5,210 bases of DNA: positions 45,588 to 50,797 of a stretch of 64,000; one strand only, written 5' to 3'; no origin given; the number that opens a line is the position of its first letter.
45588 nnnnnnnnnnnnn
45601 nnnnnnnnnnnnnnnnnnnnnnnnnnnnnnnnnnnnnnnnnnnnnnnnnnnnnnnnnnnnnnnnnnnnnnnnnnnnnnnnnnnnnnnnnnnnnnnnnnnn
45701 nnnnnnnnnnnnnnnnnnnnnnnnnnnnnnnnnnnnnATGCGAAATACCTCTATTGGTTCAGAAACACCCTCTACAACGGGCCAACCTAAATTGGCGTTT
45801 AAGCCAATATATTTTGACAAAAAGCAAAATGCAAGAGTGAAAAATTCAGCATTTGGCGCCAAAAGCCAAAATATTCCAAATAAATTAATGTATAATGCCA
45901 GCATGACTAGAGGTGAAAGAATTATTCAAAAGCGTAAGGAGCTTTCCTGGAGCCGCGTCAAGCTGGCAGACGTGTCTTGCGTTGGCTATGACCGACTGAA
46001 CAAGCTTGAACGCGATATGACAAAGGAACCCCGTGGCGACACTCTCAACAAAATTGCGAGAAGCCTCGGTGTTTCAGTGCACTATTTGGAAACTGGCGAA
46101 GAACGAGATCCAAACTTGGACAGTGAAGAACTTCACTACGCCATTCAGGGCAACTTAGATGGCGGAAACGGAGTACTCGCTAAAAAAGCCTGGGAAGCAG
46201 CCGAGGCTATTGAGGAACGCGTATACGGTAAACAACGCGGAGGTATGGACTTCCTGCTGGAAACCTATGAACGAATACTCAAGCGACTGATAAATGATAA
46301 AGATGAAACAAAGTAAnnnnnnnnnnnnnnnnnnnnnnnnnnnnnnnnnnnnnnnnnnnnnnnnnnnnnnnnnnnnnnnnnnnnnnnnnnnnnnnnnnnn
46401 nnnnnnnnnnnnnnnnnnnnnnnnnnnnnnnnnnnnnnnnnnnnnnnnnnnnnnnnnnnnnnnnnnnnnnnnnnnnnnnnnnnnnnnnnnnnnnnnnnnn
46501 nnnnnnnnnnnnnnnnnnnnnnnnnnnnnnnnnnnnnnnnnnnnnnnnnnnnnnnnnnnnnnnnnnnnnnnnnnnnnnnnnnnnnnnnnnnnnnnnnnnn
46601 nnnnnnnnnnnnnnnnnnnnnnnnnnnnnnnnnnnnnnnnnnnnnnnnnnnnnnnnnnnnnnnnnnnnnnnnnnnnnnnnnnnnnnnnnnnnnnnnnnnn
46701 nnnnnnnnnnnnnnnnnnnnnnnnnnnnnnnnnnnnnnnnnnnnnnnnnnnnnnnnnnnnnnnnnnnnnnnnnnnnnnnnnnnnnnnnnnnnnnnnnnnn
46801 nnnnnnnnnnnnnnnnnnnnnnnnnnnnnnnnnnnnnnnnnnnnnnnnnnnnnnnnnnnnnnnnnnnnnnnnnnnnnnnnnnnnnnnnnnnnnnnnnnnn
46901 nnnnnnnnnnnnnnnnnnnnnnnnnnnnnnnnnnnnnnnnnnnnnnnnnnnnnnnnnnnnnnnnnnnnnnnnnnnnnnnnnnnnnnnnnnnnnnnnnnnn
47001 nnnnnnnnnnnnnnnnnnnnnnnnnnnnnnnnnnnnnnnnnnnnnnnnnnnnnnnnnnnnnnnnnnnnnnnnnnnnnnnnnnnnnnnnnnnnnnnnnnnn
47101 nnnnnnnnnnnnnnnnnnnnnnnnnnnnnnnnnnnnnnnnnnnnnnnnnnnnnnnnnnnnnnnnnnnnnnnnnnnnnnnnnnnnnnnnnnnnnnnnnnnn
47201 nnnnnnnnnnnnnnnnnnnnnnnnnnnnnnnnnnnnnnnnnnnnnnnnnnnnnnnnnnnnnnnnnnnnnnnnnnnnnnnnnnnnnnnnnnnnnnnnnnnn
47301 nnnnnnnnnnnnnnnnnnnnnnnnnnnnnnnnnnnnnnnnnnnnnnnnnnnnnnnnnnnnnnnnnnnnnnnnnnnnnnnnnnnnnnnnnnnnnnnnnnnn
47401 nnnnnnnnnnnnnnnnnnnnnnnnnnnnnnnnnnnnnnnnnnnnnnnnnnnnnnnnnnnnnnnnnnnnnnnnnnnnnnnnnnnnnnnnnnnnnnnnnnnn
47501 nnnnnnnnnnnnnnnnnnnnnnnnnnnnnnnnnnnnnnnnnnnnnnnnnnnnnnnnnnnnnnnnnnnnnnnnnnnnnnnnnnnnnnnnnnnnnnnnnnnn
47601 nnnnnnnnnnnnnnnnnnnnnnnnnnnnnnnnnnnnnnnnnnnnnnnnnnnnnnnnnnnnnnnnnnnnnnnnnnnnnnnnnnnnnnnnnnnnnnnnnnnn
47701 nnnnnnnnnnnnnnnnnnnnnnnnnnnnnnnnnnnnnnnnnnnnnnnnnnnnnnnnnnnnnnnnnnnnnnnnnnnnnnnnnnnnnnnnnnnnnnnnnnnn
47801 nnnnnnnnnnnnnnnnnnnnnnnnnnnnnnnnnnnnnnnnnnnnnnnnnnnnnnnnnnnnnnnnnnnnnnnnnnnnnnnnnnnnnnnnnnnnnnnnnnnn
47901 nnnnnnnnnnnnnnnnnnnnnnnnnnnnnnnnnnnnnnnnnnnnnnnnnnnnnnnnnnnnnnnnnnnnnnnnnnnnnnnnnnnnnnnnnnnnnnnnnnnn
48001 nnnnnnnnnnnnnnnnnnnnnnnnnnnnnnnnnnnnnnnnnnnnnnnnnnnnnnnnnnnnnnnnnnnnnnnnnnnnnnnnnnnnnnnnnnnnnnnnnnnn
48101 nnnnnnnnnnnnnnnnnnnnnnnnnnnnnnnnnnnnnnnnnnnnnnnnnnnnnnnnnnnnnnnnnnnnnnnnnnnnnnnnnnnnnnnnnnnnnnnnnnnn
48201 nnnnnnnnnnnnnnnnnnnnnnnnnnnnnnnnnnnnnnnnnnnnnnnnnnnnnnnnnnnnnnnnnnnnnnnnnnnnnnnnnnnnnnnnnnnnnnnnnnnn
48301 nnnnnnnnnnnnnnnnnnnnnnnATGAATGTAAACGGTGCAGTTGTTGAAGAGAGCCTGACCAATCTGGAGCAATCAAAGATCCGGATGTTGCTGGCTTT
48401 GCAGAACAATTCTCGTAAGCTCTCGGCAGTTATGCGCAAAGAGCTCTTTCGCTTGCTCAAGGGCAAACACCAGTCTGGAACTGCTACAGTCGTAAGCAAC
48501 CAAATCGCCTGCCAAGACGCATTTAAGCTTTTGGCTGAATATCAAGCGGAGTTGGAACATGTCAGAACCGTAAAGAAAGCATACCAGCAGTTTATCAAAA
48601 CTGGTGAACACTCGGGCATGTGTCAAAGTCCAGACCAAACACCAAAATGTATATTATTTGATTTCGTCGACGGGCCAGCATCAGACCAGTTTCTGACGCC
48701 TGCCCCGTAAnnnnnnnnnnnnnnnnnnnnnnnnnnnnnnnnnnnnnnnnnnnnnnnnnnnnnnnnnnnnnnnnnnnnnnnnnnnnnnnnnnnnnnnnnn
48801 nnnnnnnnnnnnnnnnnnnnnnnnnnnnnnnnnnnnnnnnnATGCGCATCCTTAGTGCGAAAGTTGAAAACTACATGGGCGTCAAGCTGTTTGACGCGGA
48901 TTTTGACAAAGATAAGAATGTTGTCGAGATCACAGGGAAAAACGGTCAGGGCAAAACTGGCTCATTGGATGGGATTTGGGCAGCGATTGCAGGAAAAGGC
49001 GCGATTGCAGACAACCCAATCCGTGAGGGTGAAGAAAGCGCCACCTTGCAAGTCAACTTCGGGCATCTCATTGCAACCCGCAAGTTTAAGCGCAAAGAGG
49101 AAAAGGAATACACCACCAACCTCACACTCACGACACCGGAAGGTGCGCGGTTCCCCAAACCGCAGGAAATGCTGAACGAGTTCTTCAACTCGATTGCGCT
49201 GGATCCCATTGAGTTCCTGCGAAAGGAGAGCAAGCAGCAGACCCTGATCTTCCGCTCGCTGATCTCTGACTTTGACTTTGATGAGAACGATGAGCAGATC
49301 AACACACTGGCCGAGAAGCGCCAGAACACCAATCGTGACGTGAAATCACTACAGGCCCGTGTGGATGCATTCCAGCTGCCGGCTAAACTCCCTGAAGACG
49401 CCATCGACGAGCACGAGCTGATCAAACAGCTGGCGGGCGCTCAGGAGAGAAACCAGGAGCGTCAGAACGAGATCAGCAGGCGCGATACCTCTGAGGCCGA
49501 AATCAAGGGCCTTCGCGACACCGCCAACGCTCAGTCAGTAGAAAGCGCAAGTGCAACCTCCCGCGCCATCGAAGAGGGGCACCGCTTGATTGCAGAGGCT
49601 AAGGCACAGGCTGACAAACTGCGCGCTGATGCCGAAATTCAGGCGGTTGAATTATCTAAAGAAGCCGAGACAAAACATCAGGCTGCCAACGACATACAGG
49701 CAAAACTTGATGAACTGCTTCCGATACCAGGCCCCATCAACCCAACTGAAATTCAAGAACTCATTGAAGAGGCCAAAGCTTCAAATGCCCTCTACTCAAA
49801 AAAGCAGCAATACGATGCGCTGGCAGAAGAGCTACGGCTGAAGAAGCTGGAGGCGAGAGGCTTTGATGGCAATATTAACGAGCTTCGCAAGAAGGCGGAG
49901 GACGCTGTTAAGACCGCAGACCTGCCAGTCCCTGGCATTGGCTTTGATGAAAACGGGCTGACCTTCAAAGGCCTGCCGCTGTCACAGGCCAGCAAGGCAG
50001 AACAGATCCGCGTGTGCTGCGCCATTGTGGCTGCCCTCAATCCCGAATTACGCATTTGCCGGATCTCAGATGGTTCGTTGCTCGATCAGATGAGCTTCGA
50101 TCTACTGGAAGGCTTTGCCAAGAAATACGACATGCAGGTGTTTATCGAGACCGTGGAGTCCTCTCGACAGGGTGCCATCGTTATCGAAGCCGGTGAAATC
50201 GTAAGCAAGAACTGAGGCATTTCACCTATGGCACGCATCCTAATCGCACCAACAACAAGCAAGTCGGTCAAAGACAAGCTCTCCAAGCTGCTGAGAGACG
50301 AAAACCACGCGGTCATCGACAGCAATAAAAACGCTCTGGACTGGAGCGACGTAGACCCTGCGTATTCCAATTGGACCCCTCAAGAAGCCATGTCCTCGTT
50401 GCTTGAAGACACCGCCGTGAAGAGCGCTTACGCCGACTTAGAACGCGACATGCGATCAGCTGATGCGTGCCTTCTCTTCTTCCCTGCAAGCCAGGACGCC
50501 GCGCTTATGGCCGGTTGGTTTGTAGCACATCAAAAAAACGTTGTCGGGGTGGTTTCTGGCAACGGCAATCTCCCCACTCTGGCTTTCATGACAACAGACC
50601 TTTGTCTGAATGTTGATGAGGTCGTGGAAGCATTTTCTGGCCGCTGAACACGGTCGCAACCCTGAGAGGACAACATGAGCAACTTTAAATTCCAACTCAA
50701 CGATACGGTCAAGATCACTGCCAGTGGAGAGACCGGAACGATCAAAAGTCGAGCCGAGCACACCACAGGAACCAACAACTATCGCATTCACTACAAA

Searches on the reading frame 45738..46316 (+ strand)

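Call 3: search_protein_families(library=pfam, proteins=[window:45738-46316:+], max_evalue=1)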
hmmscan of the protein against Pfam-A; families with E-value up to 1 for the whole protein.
window:45738-46316:+ (192 aa): 5 families
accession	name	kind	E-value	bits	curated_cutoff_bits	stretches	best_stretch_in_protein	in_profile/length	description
PF01381.28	HTH_3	-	2e-09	37.8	23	1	62-117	1-55/55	Helix-turn-helix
PF12844.13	HTH_19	-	0.018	15.4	30.2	1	59-121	1-62/64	Helix-turn-helix domain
PF13443.12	HTH_26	-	0.019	15.7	22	1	76-114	16-54/63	Cro/C1-type HTH DNA-binding domain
PF01476.26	LysM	-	0.05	14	20.9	1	99-114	5-20/43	LysM domain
PF13413.12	HTH_25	-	0.13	12.6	24.6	0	99-125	9-35/62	Helix-turn-helix domain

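Call 4: search_protein_families(library=phrogs, proteins=[window:45738-46316:+], max_evalue=0.1)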
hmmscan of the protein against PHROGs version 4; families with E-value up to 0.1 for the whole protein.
window:45738-46316:+ (192 aa): 12 families
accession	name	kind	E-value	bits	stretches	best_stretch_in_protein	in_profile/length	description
phrog_8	-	transcription regulation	1.2e-11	45.7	1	48-149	59-150/346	transcriptional regulator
phrog_5823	-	transcription regulation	1.3e-11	45.2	1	54-129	3-78/404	transcriptional regulator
phrog_4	-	transcription regulation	3.2e-10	40.6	1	37-147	109-227/400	transcriptional repressor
phrog_3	-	transcription regulation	6.4e-07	30.5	1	46-176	75-203/430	transcriptional repressor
phrog_2328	-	transcription regulation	6.9e-07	30.1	1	57-130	15-87/128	transcriptional repressor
phrog_3037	-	transcription regulation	4.6e-05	24.3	1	57-131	13-88/189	transcriptional repressor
phrog_2439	-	transcription regulation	0.00037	20.5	1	56-137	6-83/367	transcriptional regulator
phrog_7241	-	transcription regulation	0.0017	19.4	1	32-117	37-120/122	transcriptional regulator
phrog_147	-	transcription regulation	0.0098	17.3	1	55-107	2-54/100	transcriptional regulator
phrog_2104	-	unknown function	0.024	15.8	0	52-106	34-87/103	-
phrog_2967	-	transcription regulation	0.032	14.8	1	56-127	9-79/225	transcriptional regulator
phrog_32768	-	unknown function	0.049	13.3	1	57-113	9-65/446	-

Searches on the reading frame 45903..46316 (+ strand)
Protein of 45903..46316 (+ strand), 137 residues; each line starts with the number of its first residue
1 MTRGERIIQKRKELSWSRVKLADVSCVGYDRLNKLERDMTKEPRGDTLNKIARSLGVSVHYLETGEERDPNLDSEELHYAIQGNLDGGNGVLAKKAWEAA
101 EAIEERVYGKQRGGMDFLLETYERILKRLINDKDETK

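Call 79: search_protein_families(library=padloc, proteins=[window:45903-46316:+], max_evalue=0.1)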
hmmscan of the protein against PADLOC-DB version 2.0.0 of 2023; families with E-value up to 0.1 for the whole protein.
window:45903-46316:+ (137 aa): 4 families
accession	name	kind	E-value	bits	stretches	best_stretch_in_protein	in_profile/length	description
PDLC03949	RmrA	-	0.0002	18.4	1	2-70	2-69/363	-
PDLC02926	HTH_VI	-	0.00026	19.2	1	9-67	8-65/92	-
PDLC03953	RmrA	-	0.015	12.5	1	2-65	5-67/373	-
PDLC03948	RmrA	-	0.043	10.7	1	4-64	10-69/397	-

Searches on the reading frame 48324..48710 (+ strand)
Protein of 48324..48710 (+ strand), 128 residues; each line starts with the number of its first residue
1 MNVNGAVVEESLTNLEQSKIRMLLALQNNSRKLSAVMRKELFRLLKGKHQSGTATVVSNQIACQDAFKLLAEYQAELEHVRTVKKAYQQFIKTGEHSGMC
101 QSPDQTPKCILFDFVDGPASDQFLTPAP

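Call 3: search_protein_families(library=pfam, proteins=[window:48324-48710:+], max_evalue=1)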
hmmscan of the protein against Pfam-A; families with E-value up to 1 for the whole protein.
window:48324-48710:+ (128 aa): 1 family
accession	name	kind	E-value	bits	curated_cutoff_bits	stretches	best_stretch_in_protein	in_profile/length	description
PF19661.4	DUF6164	-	0.2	12.1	27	1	53-109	43-97/116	Family of unknown function (DUF6164)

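Call 4: search_protein_families(library=phrogs, proteins=[window:48324-48710:+], max_evalue=0.1)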
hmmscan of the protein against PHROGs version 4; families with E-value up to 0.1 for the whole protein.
window:48324-48710:+ (128 aa): 2 families
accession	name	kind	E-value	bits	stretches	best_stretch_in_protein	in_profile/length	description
phrog_12048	-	unknown function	0.028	14.4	1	65-124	97-155/328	-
phrog_19011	-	unknown function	0.081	13.8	0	30-104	14-87/99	-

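Call 79: search_protein_families(library=padloc, proteins=[window:48324-48710:+], max_evalue=0.1)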
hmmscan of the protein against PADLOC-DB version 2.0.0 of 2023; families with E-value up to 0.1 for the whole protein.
window:48324-48710:+ (128 aa): 0 families

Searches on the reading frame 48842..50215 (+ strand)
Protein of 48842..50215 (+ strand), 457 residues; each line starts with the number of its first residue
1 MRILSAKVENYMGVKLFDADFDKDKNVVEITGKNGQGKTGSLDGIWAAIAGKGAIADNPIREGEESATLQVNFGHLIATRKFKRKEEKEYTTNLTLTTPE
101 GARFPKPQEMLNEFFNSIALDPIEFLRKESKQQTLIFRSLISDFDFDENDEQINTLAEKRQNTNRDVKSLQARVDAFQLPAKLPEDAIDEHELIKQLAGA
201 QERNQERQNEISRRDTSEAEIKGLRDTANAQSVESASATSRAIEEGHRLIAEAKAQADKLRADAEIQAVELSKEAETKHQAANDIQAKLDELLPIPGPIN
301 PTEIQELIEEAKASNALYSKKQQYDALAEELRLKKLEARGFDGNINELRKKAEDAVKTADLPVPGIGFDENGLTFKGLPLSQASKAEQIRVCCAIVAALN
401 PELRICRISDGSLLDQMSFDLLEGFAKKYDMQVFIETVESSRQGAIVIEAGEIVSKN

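Call 3: search_protein_families(library=pfam, proteins=[window:48842-50215:+], max_evalue=1)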
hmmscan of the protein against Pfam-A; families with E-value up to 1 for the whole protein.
window:48842-50215:+ (457 aa): 3 families
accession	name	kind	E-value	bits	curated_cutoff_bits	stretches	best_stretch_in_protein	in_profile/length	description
PF13476.12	AAA_23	-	0.0005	21.2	27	1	7-289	3-193/201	AAA domain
PF13555.12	AAA_29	-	0.086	13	27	1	19-55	17-52/61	P-loop containing region of AAA domain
PF13175.12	AAA_15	-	0.098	12.7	32.1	1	1-312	1-276/374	AAA ATPase domain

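Call 4: search_protein_families(library=phrogs, proteins=[window:48842-50215:+], max_evalue=0.1)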
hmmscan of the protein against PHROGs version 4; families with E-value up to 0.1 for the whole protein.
window:48842-50215:+ (457 aa): 2 families
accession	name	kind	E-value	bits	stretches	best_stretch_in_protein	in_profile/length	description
phrog_1499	-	unknown function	4.6e-72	244.6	1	1-454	3-424/427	-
phrog_8323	-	unknown function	0.027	14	1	1-194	49-236/623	-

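Call 79: search_protein_families(library=padloc, proteins=[window:48842-50215:+], max_evalue=0.1)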
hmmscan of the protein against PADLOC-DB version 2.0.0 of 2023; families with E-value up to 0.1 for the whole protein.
window:48842-50215:+ (457 aa): 19 families
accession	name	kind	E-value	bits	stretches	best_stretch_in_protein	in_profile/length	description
PDLC03859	LmuB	-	1.4e-05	22.5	1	1-128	3-135/611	-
PDLC00298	PtuA1|PtuA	-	5.4e-05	20.4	1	1-51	1-49/423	AAA ATPase domain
PDLC00083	GajA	-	0.0004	16.9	1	4-45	4-43/639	AAA ATPase domain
PDLC02979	AriA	-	0.00058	17.7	1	1-318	1-281/373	-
PDLC02756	PbeC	-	0.00089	16.4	1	18-57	21-63/643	PbeC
PDLC04135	mad3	-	0.0015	16.2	1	14-403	13-286/374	mads_3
PDLC00278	PtuA1|PtuA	-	0.0016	15.8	1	1-51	1-49/436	AAA ATPase domain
PDLC00309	PtuA1|PtuA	-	0.0024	15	1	17-85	21-86/413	AAA ATPase domain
PDLC00280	PtuA1|PtuA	-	0.0026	14.8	1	1-54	1-54/445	AAA ATPase domain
PDLC00271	PtuA1|PtuA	-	0.0029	15.2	1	1-82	1-80/421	AAA ATPase domain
PDLC02668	DndD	-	0.0046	14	1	11-56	14-61/659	DndD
PDLC00289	PtuA1|PtuA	-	0.0056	13.8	1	1-51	1-54/404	AAA ATPase domain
PDLC00310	PtuA1|PtuA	-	0.0066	13.6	1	1-49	1-47/443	AAA ATPase domain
PDLC00287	PtuA1|PtuA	-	0.0081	12.9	1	2-162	197-361/584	AAA ATPase domain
PDLC00305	PtuA1|PtuA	-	0.015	12.6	1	1-53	1-51/392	AAA ATPase domain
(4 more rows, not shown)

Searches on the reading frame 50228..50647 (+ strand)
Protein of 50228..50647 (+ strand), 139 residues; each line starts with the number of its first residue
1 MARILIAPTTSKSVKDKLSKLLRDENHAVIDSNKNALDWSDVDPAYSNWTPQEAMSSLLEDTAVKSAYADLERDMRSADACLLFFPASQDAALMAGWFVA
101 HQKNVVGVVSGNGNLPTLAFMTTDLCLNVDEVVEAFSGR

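Call 3: search_protein_families(library=pfam, proteins=[window:50228-50647:+], max_evalue=1)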
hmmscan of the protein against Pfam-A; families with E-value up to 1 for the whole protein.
window:50228-50647:+ (139 aa): 1 family
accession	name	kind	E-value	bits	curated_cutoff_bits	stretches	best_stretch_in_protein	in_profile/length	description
PF20423.3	AceK_regulatory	-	0.26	10.9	25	1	37-80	121-169/302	Isocitrate dehydrogenase kinase/phosphatase (AceK), regulatory domain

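Call 4: search_protein_families(library=phrogs, proteins=[window:50228-50647:+], max_evalue=0.1)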
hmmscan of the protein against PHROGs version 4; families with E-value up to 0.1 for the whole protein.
window:50228-50647:+ (139 aa): 1 family
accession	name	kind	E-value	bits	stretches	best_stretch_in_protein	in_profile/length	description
phrog_12607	-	DNA, RNA and nucleotide metabolism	1.7e-11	45.4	1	1-132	1-136/145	nucleoside deoxyribosyltransferase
